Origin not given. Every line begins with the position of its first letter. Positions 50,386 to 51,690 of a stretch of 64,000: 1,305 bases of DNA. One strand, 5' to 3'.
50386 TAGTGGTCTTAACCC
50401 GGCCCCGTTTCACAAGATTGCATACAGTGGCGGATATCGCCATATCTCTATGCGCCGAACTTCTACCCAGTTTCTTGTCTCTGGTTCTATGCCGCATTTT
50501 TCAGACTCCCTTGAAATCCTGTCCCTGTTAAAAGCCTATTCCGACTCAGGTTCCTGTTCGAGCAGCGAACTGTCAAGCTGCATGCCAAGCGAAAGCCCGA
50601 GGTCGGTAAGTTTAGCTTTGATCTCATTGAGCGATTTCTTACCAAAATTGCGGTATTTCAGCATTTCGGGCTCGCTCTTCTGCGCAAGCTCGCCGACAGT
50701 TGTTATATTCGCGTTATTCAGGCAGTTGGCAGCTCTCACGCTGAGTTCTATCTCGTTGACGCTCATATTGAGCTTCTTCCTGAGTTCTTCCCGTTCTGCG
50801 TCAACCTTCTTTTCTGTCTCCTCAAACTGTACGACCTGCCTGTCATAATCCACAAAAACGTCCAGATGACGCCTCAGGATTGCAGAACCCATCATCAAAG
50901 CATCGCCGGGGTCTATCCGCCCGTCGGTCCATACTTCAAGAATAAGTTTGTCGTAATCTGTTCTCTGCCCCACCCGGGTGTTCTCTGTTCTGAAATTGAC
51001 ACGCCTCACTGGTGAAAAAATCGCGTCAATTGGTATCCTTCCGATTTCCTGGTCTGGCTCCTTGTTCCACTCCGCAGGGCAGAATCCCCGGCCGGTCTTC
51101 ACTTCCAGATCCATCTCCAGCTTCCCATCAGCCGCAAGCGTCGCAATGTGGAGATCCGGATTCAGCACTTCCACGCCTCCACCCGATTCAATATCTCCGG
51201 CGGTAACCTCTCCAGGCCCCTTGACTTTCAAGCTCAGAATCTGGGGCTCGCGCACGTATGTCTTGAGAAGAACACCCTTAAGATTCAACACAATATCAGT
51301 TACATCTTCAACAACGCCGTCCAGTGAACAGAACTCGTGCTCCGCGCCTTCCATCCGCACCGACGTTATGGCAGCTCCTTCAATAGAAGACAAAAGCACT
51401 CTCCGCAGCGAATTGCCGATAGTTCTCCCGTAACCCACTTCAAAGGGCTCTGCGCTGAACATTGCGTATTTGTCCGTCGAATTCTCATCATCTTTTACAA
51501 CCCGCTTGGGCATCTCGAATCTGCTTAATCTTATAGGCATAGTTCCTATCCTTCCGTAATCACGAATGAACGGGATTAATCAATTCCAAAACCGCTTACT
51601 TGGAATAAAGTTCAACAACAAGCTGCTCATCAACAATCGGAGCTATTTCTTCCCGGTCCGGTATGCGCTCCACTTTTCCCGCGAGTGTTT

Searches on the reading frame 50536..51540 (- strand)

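Call 84: search_protein_families(library=pfam, proteins=[window:50536-51540:-], max_evalue=0.001)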
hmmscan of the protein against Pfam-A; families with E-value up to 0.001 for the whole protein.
window:50536-51540:- (334 aa): 3 families
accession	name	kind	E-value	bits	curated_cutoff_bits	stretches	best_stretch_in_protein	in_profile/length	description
PF01000.31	RNA_pol_A_bac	-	4.1e-33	114.6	33.9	1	61-176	1-119/119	RNA polymerase Rpb3/RpoA insert domain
PF03118.21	RNA_pol_A_CTD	-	3.9e-26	91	23.8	1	249-312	3-66/67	Bacterial RNA polymerase, alpha chain C terminal domain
PF01193.29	RNA_pol_L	-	1.4e-23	82.8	24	1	31-226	1-74/74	RNA polymerase Rpb3/Rpb11 dimerisation domain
